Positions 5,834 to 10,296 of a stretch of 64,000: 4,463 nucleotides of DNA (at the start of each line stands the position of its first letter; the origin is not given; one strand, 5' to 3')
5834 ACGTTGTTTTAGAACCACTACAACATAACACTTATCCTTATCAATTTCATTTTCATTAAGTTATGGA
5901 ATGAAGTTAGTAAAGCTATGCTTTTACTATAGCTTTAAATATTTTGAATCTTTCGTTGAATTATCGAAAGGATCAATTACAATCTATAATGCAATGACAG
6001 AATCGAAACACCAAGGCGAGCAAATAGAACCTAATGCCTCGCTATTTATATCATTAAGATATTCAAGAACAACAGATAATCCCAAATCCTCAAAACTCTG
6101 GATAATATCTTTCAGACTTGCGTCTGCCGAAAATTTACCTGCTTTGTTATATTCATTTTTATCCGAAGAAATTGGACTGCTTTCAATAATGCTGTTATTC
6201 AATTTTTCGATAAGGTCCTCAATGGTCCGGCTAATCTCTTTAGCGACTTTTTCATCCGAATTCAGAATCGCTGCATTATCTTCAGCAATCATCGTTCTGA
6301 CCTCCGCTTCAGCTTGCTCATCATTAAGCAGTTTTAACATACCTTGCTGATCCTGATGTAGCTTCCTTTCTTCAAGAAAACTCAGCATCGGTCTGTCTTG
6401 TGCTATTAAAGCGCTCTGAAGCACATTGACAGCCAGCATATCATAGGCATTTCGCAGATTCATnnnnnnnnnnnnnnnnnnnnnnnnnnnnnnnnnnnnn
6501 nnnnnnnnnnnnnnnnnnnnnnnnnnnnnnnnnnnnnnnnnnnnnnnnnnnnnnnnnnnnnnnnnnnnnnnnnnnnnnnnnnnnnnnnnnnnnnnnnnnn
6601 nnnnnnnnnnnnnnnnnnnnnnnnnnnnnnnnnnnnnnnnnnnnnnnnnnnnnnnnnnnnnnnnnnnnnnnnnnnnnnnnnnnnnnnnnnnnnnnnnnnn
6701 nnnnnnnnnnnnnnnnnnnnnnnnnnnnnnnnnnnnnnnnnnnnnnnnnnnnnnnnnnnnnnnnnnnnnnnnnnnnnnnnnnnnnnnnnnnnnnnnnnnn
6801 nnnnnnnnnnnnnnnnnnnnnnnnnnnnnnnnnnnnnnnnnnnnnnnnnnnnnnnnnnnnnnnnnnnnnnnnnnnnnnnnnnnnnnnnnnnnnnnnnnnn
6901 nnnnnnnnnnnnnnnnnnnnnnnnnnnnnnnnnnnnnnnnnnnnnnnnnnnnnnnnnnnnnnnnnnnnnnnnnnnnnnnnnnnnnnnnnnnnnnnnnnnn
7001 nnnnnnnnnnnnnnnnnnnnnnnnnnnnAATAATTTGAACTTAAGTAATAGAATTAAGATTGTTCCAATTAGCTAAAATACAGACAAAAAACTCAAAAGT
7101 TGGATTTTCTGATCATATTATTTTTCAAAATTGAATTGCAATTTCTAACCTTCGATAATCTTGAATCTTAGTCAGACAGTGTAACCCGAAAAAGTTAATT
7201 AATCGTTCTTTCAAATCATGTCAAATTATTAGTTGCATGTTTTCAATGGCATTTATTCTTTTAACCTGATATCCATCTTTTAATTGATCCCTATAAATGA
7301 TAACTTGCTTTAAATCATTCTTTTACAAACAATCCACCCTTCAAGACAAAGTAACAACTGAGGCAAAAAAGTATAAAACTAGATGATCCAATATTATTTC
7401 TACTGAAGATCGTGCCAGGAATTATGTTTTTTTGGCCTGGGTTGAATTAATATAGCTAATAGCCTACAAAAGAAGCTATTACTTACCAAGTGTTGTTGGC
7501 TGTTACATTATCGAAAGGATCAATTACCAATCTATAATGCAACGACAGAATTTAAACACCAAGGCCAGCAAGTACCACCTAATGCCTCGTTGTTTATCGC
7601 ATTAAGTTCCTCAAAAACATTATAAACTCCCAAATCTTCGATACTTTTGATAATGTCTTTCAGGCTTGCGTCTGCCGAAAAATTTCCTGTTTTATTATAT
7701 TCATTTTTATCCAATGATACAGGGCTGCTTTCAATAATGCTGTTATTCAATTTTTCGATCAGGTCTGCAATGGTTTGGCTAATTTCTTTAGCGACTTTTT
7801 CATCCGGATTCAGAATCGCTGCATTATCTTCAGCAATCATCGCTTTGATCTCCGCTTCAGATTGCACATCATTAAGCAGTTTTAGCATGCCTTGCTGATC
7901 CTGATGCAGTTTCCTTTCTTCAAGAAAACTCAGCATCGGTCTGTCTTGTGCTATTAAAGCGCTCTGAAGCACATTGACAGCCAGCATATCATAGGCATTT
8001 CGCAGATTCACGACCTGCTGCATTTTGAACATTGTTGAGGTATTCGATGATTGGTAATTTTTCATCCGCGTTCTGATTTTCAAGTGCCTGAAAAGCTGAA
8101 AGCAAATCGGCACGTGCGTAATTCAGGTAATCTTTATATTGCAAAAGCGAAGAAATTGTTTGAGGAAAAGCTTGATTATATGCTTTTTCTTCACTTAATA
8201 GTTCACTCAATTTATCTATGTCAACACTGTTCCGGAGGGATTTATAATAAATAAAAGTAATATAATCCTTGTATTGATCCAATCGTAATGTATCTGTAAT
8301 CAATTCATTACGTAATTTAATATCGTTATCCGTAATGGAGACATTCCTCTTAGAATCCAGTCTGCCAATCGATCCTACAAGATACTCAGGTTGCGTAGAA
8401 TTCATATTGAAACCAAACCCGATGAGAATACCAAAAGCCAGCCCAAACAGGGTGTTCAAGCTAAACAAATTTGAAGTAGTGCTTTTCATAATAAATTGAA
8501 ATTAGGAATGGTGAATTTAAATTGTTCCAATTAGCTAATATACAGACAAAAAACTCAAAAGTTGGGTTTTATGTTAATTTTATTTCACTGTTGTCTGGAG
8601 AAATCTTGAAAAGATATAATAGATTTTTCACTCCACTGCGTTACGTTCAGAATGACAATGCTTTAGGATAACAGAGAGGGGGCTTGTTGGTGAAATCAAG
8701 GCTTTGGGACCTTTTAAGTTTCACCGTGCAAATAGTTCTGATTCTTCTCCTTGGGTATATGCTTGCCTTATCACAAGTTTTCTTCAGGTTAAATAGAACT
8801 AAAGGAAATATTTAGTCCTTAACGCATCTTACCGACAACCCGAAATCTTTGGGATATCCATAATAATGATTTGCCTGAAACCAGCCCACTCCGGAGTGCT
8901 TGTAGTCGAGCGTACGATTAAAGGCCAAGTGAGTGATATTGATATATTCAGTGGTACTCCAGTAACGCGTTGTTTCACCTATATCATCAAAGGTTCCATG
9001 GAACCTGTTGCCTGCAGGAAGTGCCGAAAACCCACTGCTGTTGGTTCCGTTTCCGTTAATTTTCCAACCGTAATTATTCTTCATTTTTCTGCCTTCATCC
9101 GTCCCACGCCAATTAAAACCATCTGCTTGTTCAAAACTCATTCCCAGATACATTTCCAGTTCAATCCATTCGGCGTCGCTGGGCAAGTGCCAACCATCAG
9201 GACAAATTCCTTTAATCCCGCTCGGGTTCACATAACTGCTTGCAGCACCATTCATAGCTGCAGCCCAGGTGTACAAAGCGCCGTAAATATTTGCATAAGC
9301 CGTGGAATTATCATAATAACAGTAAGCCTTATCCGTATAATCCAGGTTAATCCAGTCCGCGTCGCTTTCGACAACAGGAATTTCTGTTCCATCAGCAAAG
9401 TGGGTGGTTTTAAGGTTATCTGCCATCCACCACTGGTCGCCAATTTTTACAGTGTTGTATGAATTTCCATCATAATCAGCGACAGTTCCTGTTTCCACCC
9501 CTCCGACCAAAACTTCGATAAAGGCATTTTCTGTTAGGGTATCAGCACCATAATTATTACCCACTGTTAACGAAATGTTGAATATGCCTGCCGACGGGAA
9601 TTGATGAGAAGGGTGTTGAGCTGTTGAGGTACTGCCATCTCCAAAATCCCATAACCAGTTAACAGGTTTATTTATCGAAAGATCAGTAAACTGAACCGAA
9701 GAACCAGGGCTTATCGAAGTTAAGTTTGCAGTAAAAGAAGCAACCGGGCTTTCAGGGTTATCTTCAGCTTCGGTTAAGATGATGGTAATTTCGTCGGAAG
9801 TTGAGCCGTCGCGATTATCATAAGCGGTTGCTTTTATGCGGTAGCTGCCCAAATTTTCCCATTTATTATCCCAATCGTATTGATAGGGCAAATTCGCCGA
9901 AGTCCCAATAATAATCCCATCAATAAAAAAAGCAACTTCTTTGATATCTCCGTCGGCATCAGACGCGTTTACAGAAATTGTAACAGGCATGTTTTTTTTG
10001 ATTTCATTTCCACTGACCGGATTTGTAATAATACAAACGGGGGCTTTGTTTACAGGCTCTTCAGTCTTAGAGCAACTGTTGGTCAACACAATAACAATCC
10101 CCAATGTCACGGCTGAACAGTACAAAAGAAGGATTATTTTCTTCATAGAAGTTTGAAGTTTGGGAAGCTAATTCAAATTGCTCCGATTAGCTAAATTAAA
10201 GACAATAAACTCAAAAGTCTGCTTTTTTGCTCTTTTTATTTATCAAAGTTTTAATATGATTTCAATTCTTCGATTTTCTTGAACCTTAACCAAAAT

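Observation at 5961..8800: Tandemly duplicated two-gene module of unknown family, with an exact 87-bp indel at the gene junction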

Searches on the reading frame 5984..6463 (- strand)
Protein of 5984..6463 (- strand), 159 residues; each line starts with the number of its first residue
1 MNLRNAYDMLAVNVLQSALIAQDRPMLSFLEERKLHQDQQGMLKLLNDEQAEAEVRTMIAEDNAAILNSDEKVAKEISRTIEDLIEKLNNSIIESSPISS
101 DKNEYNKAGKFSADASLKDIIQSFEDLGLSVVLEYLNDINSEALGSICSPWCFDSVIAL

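Call 4: search_protein_families(library=pfam, proteins=[window:5984-6463:-], max_evalue=1)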
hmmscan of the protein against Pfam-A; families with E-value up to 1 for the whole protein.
window:5984-6463:- (159 aa): 4 families
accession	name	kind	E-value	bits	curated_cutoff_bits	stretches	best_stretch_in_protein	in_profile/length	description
PF01990.22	ATP-synt_F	-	0.0029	18.3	23.5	1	47-94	25-72/91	ATP synthase (F/14-kDa) subunit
PF14757.11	NSP2-B_epitope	-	0.033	14.3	25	1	38-115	146-221/272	Immunogenic region of nsp2 protein of arterivirus polyprotein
PF18049.7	DNA_pol_P_Exo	-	0.1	12.6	27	1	45-104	15-70/219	DNA polymerase nu pseudo-exo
PF13739.11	PdaC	-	0.57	11.8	29.1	1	68-120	20-71/95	Deacetylase PdaC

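Call 5: search_protein_families(library=ncbifam, proteins=[window:5984-6463:-], max_evalue=1)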
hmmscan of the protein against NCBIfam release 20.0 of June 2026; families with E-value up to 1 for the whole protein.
window:5984-6463:- (159 aa): 4 families
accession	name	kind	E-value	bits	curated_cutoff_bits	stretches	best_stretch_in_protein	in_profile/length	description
NF002645.0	PRK02318.1-1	equivalog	0.034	13.3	389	1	37-94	218-275/368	mannitol-1-phosphate 5-dehydrogenase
NF033196.2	c_type_nonphoto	exception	0.043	14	70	1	63-101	41-79/98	c-type cytochrome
NF002384.0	PRK01395.1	equivalog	0.045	13.9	114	1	46-93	29-75/104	V-type ATP synthase subunit F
NF043036.1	ErythonDh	equivalog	0.083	12.1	325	1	27-124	227-316/321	D-erythronate dehydrogenase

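Call 6: search_protein_families(library=phrogs, proteins=[window:5984-6463:-], max_evalue=1)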
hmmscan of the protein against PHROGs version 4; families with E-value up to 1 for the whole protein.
window:5984-6463:- (159 aa): 1 family
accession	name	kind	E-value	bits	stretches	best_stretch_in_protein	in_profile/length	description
phrog_991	-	tail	0.77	8.1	1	32-112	84-161/1966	tail length tape measure protein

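Call 7: search_protein_families(library=padloc, proteins=[window:5984-6463:-], max_evalue=1)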
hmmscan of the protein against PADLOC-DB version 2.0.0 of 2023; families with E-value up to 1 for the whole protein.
window:5984-6463:- (159 aa): 0 families

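Call 9: find_homologous_proteins(query=window:5984-6463:-)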
Query window:5984-6463:- (159 aa): 1 proteins with E <= 0.001 among 68 candidates.
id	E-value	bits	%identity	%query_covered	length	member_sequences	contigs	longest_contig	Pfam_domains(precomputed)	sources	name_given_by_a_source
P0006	4.4e-75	268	82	100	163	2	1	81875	-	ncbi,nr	ncbi:MAG: hypothetical protein FD155_3034 [Bacteroidetes bacterium]|nr:MAG: hypothetical protein FD1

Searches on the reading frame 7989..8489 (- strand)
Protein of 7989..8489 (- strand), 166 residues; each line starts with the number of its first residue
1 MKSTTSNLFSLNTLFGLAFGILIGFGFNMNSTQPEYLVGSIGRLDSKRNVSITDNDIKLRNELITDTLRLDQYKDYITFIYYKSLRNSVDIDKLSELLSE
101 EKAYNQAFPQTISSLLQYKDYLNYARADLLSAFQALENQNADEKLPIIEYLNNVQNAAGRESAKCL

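Call 4: search_protein_families(library=pfam, proteins=[window:7989-8489:-], max_evalue=1)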
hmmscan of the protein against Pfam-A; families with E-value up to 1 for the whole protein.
window:7989-8489:- (166 aa): 1 family
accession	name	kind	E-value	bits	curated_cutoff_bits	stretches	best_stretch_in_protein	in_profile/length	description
PF08638.16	Med14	-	0.12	12.3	25.6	1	86-137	62-116/191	Mediator complex subunit MED14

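Call 5: search_protein_families(library=ncbifam, proteins=[window:7989-8489:-], max_evalue=1)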
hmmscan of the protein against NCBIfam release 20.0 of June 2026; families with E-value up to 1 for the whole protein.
window:7989-8489:- (166 aa): 0 families

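Call 6: search_protein_families(library=phrogs, proteins=[window:7989-8489:-], max_evalue=1)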
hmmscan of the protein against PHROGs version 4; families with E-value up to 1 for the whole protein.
window:7989-8489:- (166 aa): 2 families
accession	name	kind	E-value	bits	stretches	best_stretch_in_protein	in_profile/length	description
phrog_19349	-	unknown function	0.0079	17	1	12-107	7-101/204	-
phrog_16084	-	transcription regulation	0.082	13.6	1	53-115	121-181/206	transcriptional regulator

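Call 7: search_protein_families(library=padloc, proteins=[window:7989-8489:-], max_evalue=1)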
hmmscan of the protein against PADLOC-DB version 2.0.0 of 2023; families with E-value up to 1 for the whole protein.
window:7989-8489:- (166 aa): 0 families

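Call 39: find_encoding_contigs(protein=window:7989-8489:-, flank=3000, max_places=5)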
Protein window:7989-8489:- (166 aa): no gene with exactly this product is on record in the collection.

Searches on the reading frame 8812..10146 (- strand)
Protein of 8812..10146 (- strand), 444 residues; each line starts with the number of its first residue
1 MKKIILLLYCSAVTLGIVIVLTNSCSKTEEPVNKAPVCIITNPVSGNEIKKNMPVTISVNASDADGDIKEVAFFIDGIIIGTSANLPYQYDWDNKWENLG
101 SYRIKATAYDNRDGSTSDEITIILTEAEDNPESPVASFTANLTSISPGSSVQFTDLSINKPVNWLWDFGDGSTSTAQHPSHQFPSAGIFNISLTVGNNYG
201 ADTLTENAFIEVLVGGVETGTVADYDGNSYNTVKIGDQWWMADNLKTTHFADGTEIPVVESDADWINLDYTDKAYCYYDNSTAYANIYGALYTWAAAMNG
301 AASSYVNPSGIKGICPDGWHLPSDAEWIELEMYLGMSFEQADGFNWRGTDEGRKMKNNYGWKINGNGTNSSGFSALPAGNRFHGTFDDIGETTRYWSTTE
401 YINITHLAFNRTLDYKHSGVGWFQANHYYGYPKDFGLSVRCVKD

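Call 47: search_protein_families(library=pfam, proteins=[window:8812-10146:-], max_evalue=0.0001)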
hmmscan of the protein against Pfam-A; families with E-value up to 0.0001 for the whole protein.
window:8812-10146:- (444 aa): 4 families
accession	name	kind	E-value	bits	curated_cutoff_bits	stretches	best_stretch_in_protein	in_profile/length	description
PF09603.15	Fib_succ_major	-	5.9e-45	154.3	33.9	1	233-443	1-187/187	Fibrobacter succinogenes major domain (Fib_succ_major)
PF18911.6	PKD_4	-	3e-17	62.9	27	1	133-210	3-83/85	PKD domain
PF00801.26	PKD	-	3.5e-17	62.6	23.5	1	138-205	4-75/80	PKD domain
PF17957.7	Big_7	-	2.9e-15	57.1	24.1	1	36-106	1-70/70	Bacterial Ig domain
